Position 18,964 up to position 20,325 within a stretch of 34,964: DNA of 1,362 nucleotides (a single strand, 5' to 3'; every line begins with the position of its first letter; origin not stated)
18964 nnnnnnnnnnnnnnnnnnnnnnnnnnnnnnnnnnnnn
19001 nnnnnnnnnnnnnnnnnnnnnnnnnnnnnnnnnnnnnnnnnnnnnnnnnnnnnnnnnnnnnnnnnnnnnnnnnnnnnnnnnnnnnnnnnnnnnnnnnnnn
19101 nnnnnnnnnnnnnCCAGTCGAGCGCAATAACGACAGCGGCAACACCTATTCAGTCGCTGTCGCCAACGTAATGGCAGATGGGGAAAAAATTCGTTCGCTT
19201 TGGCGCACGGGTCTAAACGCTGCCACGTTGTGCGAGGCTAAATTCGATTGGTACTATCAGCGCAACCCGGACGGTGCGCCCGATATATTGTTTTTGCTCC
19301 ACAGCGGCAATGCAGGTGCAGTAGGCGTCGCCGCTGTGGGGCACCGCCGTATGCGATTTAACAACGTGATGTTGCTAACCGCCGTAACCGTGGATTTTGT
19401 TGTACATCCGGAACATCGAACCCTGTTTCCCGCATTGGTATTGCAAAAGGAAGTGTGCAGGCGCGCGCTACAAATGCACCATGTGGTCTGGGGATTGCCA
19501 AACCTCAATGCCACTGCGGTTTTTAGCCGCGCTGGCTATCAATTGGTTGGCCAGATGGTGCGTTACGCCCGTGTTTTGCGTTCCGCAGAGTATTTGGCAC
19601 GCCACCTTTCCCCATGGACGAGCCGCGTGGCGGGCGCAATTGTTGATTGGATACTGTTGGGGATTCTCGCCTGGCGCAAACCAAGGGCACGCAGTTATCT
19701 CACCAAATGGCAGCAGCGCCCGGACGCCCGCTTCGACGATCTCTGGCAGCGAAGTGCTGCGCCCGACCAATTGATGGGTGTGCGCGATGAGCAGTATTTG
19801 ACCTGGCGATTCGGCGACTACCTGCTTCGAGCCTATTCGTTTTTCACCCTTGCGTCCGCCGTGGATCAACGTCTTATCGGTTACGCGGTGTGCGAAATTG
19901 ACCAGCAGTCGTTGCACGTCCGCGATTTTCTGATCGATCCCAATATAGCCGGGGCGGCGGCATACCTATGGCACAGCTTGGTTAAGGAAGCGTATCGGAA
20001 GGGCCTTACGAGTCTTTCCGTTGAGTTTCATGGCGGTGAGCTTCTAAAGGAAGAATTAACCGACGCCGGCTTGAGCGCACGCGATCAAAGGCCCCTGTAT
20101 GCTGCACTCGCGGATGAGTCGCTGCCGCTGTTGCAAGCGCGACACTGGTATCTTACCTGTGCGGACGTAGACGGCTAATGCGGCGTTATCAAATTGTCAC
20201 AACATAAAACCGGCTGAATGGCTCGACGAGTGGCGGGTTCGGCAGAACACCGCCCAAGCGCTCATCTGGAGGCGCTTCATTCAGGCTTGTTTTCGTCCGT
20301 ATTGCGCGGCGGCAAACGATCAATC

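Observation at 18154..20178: Single-ORF fusion of a PrmC/HemK-type N5-glutamine methyltransferase to a FemAB-like double-GNAT region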

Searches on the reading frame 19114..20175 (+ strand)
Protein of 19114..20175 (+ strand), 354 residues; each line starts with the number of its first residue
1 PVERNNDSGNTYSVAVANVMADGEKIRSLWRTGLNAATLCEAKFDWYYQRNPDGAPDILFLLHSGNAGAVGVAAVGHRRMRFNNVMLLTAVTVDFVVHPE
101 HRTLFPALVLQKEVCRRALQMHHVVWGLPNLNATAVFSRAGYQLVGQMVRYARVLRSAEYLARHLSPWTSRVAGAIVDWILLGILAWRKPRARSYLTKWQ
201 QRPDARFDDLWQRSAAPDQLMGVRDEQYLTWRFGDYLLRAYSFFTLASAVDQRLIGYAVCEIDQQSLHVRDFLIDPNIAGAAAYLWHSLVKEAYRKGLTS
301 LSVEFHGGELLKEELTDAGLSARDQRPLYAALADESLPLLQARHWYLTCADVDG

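Call 11: search_protein_families(library=pfam, proteins=[window:19114-20175:+], max_evalue=0.1)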
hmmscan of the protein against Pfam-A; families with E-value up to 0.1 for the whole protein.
window:19114-20175:+ (354 aa): 1 family
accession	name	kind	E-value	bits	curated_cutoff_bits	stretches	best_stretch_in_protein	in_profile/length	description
PF00583.31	Acetyltransf_1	-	0.0006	20.5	20.7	1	225-302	16-97/116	Acetyltransferase (GNAT) family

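Call 15: find_homologous_proteins(query=A2, max_evalue=0.001)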
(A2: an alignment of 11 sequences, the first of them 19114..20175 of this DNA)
Query A2 (11 sequences) (354 aa, profile of the alignment): 88 proteins with E <= 0.001 among 8000 candidates.
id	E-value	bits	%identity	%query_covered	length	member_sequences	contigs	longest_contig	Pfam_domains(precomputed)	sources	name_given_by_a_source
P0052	5.6e-162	557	48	99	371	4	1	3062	-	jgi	jgi:hypothetical protein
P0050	3.5e-161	554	48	99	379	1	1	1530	-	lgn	-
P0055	3.1e-160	551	47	99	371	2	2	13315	-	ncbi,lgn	-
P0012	1.1e-158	546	57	97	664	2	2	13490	PF13847.13,PF06325.20,PF05175.21,PF13649.13,PF01170.25,PF08241.19,PF08242.19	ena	-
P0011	1.1e-158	546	57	97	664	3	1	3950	PF13847.13,PF06325.20,PF05175.21,PF13649.13,PF01170.25,PF08241.19,PF08242.19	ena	-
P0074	1.6e-157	542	46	99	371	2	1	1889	-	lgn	-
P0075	5.5e-157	540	61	97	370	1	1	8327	-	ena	-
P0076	3.9e-156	538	61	97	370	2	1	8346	-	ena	-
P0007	4.4e-156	537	61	100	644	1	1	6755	PF13847.13,PF06325.20,PF05175.21,PF13649.13,PF01170.25,PF08241.19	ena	-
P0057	2.9e-155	535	47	99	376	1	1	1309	-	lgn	-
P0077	8.5e-155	533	60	97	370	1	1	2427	PF00583.32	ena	-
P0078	1.3e-154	532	59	97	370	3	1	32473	PF00583.32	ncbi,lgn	-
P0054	3.0e-154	531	47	99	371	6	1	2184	-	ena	-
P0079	8.7e-154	530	60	98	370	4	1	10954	PF00583.32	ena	-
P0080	1.3e-151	523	55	97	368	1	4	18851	-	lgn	-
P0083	6.0e-150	517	45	99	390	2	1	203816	-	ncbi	-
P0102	2.0e-141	489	49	99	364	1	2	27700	PF00583.32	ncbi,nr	ncbi:MAG: hypothetical protein JNN20_17930 [Betaproteobacteria bacterium]|nr:hypothetical protein [B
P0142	8.2e-113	395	44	97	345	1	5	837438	-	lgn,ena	-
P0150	2.6e-63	232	32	97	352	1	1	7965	PF13527.14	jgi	jgi:hypothetical protein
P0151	1.5e-56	210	30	97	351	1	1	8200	PF13527.14,PF00583.32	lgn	-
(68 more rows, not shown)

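Call 19: find_encoding_contigs(protein=P0083, flank=10000, max_places=1)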
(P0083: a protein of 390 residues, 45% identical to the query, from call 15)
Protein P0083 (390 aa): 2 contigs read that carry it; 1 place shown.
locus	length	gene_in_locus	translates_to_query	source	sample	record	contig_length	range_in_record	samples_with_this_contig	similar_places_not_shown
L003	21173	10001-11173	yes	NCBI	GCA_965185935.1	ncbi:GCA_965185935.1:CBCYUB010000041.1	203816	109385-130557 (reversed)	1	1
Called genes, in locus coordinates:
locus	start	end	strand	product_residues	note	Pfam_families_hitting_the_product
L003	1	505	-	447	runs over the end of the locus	PF27533:CapK_C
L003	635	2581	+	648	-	PF13522:GATase_6, PF13537:GATase_7, PF00733:Asn_synthase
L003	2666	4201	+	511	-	PF00501:AMP-binding, PF13193:AMP-binding_C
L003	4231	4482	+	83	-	-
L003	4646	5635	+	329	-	PF02540:NAD_synthase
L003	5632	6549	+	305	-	PF01170:UPF0020 (weak), PF05175:MTS, PF06325:PrmA, PF12847:Methyltransf_18 (weak), PF08241:Methyltransf_11 (faint), PF09445:Methyltransf_15 (weak), PF13649:Methyltransf_25, PF13847:Methyltransf_31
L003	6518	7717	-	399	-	PF13692:Glyco_trans_1_4, PF13524:Glyco_trans_1_2 (weak)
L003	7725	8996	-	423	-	-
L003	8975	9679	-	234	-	-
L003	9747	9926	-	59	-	-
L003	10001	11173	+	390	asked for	-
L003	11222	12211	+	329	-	-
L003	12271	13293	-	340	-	PF13472:Lipase_GDSL_2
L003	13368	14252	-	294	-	PF00561:Abhydrolase_1 (weak), PF12146:Hydrolase_4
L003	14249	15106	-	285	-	PF12146:Hydrolase_4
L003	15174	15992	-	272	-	-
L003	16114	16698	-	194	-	PF01648:ACPS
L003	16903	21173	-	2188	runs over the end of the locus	PF00668:Condensation, PF00501:AMP-binding, PF13193:AMP-binding_C, PF00550:PP-binding, PF00668:Condensation, PF00501:AMP-binding, PF13193:AMP-binding_C, PF00550:PP-binding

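Call 20: find_encoding_contigs(protein=P0142, flank=10000, max_places=1)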
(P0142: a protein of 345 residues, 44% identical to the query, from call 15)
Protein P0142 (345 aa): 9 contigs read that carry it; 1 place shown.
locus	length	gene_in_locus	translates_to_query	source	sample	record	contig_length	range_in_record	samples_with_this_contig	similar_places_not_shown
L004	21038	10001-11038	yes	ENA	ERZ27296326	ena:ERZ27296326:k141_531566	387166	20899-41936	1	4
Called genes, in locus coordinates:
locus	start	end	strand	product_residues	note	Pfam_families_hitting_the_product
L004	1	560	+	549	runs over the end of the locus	PF03485:Arg_tRNA_synt_N, PF00750:tRNA-synt_1d, PF05746:DALR_1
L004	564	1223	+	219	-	PF05036:SPOR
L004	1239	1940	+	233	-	PF13462:Thioredoxin_4 (weak), PF01323:DSBA, PF13192:Thioredoxin_3 (faint)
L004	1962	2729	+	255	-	PF00106:adh_short, PF01370:Epimerase (faint), PF08659:KR (weak), PF13561:adh_short_C2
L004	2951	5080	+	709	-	PF20256:MoCoBD_2, PF02738:MoCoBD_1, PF20256:MoCoBD_2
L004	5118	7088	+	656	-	PF13522:GATase_6, PF13537:GATase_7, PF00733:Asn_synthase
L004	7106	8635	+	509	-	PF00501:AMP-binding, PF13193:AMP-binding_C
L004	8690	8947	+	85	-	-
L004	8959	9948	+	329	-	PF02540:NAD_synthase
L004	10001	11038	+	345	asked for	-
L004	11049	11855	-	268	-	PF00528:BPD_transp_1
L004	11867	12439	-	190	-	PF04366:Ysc84 (weak)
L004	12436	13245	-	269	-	PF00005:ABC_tran, PF13304:AAA_21 (faint)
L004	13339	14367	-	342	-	PF13379:NMT1_2, PF09084:NMT1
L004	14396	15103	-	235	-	-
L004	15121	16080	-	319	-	PF00682:HMGL-like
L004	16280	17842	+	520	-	PF00989:PAS, PF13426:PAS_9, PF08447:PAS_3, PF00015:MCPsignal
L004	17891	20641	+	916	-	PF00311:PEPcase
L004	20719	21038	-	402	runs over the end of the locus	PF02515:CoA_transf_3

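Call 23: search_protein_families(library=ncbifam, proteins=[window:19114-20175:+, P0142, P0083, P0150, P0151], max_evalue=1)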
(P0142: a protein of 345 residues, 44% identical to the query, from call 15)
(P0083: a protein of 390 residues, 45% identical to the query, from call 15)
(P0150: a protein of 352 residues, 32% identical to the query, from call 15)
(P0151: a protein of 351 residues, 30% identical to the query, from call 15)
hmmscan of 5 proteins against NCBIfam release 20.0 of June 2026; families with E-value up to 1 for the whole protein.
window:19114-20175:+ (354 aa): 2 families
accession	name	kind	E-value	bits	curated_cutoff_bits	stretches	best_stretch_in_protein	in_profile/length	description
NF040501.1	resist_ArsN2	equivalog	0.034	13.8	125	0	243-301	25-85/133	arsenic resistance N-acetyltransferase ArsN2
TIGR01575.1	rimI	equivalog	0.078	13.1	86.4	1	243-303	33-94/132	ribosomal protein S18-alanine N-acetyltransferase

P0142 (345 aa): 1 family
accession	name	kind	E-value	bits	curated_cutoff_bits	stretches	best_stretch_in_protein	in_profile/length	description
NF000123.2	AAC_6p_A34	exception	0.094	12.6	300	1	48-114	41-107/146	aminoglycoside 6'-N-acetyltransferase AacA34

P0083 (390 aa): 0 families

P0150 (352 aa): 0 families

P0151 (351 aa): 1 family
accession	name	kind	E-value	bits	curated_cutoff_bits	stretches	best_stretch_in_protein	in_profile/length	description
TIGR01406.1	dnaQ_proteo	equivalog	0.26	10.9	222.7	1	32-135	87-191/231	DNA polymerase III subunit epsilon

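Call 25: predict_structure(alignment_id=A3)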
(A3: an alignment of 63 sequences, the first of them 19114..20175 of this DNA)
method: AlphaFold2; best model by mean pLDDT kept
length: 354 residues; sequences in the alignment: 63
mean_pLDDT: 92.9   pTM: 0.90
mean pLDDT of the five models: 92.9, 92.8, 92.5, 91.8, 91.6
residues with pLDDT >= 90: 308; 70-90: 31; 50-70: 7; < 50: 8
segments of 3 or more residues with pLDDT < 50: 1-8
pLDDT, mean of each block of 10 residues (from residue 1): 44 96 95 80 93 96 94 97 95 94 95 98 96 95 97 95 96 95 85 87 98 95 98 92 97 98 97 95 95 97 96 95 97 88 96 81
secondary structure, 60 per line:
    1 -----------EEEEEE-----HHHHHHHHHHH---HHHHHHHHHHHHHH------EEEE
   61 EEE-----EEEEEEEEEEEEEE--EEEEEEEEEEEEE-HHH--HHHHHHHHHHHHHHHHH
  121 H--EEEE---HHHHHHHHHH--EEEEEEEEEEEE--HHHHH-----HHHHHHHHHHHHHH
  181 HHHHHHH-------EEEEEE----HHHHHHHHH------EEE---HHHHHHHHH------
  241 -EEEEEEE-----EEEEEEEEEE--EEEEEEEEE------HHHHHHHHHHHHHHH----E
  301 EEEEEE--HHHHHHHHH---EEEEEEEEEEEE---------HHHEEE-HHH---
elements in order: E12-17 H23-33 H37-50 E57-63 E69-82 E85-97 H104-121 E124-127 H131-140 E143-154 H157-161 H167-187 E195-200 H205-213 E220-222 H226-234 E242-248 E254-263 E266-274 H281-295 E300-306 H309-317 E321-332 E345-347

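Call 27: fold_search(model_id=the predicted structure, library=pdb)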
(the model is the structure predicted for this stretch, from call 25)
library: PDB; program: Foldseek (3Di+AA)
matches with E <= 10: 1138; with E <= 0.001: 368
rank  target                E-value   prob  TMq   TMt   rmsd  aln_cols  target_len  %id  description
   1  2hv2_A                1.2e-15  1.00  0.63  0.57   4.1       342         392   13  Crystal Structure of Conserved Protein of Unknown Function from Enterococcus faecalis V583 at 2.4 A Resolution, Probab (released 2006-08-29)
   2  2hv2_C                2.6e-15  1.00  0.64  0.58   4.3       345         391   12  Crystal Structure of Conserved Protein of Unknown Function from Enterococcus faecalis V583 at 2.4 A Resolution, Probab (released 2006-08-29)
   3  2hv2_B                3.3e-15  1.00  0.65  0.59   3.7       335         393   12  Crystal Structure of Conserved Protein of Unknown Function from Enterococcus faecalis V583 at 2.4 A Resolution, Probab (released 2006-08-29)
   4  2hv2_F                7.8e-15  1.00  0.64  0.59   4.4       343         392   13  Crystal Structure of Conserved Protein of Unknown Function from Enterococcus faecalis V583 at 2.4 A Resolution, Probab (released 2006-08-29)
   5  2hv2_D                1.8e-14  1.00  0.63  0.58   4.0       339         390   13  Crystal Structure of Conserved Protein of Unknown Function from Enterococcus faecalis V583 at 2.4 A Resolution, Probab (released 2006-08-29)
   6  2i00_C                3.8e-14  1.00  0.59  0.53   5.0       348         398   10  Crystal structure of acetyltransferase (GNAT family) from Enterococcus faecalis (released 2006-09-19)
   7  3n7z_B                5.5e-14  1.00  0.64  0.59   4.3       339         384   12  Crystal structure of acetyltransferase from Bacillus anthracis (released 2010-06-16)
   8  3n7z_D                7.0e-14  1.00  0.64  0.59   4.3       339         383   12  Crystal structure of acetyltransferase from Bacillus anthracis (released 2010-06-16)
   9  2i00_A                7.4e-14  1.00  0.58  0.53   5.1       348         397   10  Crystal structure of acetyltransferase (GNAT family) from Enterococcus faecalis (released 2006-09-19)
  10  3n7z_A                9.5e-14  1.00  0.63  0.59   4.2       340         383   11  Crystal structure of acetyltransferase from Bacillus anthracis (released 2010-06-16)
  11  3n7z_C                1.5e-13  1.00  0.62  0.58   4.7       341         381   12  Crystal structure of acetyltransferase from Bacillus anthracis (released 2010-06-16)
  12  3n7z_E                2.2e-13  1.00  0.62  0.59   4.6       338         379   11  Crystal structure of acetyltransferase from Bacillus anthracis (released 2010-06-16)
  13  2i00_B                3.4e-13  1.00  0.59  0.54   4.7       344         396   11  Crystal structure of acetyltransferase (GNAT family) from Enterococcus faecalis (released 2006-09-19)
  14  2ozg                  8.5e-13  1.00  0.62  0.57   4.2       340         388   11  Crystal structure of GCN5-related N-acetyltransferase (YP_325469.1) from Anabaena variabilis ATCC 29413 at 2.00 A resolu (released 2007-03-13)
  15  3n7z_F                1.3e-12  1.00  0.63  0.58   4.5       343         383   11  Crystal structure of acetyltransferase from Bacillus anthracis (released 2010-06-16)
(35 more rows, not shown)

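Call 32: find_related_loci(query=A2, collection=genome_contigs, flank=10000)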
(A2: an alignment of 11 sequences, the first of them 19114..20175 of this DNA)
Query A2 (354 aa) in genome_contigs; peptide patterns used: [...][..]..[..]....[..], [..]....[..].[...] (x = any residue, [..] = any of these).
89 stretches matched a pattern; 17 encode a relative of the query (tblastn E <= 1e-3); 17 distinct loci.
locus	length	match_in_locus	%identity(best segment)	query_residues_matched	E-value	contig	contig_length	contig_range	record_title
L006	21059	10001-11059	95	2-354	0e+0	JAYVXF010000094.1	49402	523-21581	MAG: Betaproteobacteria bacterium isolate GL85_DN_concoct_176_sub GL85_DN_concoct_176_sub_93, whole genome shotgun seque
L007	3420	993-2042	57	4-353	2e-137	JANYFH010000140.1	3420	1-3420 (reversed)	MAG: Betaproteobacteria bacterium isolate 339R_metabinner_105 339R_k141_731994, whole genome shotgun sequence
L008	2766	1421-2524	48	6-354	2e-105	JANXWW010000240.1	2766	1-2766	MAG: Burkholderiales bacterium isolate GL140_2_metabat_296_sub GL140_2_k141_2992233, whole genome shotgun sequence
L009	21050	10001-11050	39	12-353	2e-65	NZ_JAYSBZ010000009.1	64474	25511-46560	MAG: Aquabacterium sp. isolate XM6_XAHMGE1bin.4 NODE_295_length_64474_cov_2.893266, whole genome shotgun sequence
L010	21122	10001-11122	35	11-353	7e-60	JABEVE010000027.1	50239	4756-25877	MAG: Burkholderiales bacterium isolate MAG 22 k99_305390, whole genome shotgun sequence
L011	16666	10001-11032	38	12-353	8e-54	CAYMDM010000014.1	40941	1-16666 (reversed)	MAG TPA_asm: uncultured Burkholderiaceae bacterium isolate binchicken_co135_108 genome assembly, contig: NODE_1933_lengt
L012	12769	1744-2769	34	11-353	2e-51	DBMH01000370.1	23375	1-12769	MAG TPA_asm: Rhodanobacteraceae bacterium UBA703 UBA703_contig_2797, whole genome shotgun sequence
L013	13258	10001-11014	33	11-353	3e-47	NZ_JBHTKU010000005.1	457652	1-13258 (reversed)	Luteimonas composti strain CCUG 53595 GCM70027463_2, whole genome shotgun sequence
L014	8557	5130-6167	33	5-353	5e-47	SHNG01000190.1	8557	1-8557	MAG: Gammaproteobacteria bacterium isolate Bin4_1 c_000000001070, whole genome shotgun sequence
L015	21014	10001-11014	33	11-353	6e-46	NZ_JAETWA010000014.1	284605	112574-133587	Luteimonas saliphila strain SJ-9 276, whole genome shotgun sequence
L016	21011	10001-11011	32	12-353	1e-44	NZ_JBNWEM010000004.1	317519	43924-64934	Luteimonas sp. SDU82 Scaffold4, whole genome shotgun sequence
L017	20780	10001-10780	36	12-272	7e-44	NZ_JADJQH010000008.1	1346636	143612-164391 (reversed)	MAG: Dokdonella sp. isolate Fred_18-Q3-R57-64_MAXAC.209 tig01554391-10-13519210, whole genome shotgun sequence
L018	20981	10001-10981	33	28-353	2e-35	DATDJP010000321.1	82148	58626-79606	MAG TPA_asm: Polyangiaceae bacterium isolate SMAG_U333 k141_639380, whole genome shotgun sequence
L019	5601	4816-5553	35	29-273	1e-32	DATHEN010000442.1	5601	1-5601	MAG TPA_asm: Polyangiaceae bacterium isolate SMAG_U12422 k141_408174, whole genome shotgun sequence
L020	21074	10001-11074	32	3-353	6e-32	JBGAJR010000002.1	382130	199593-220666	MAG: Polyangiaceae bacterium isolate MAG_AAO_H125.41 AAOH125-41_opera_contig_109, whole genome shotgun sequence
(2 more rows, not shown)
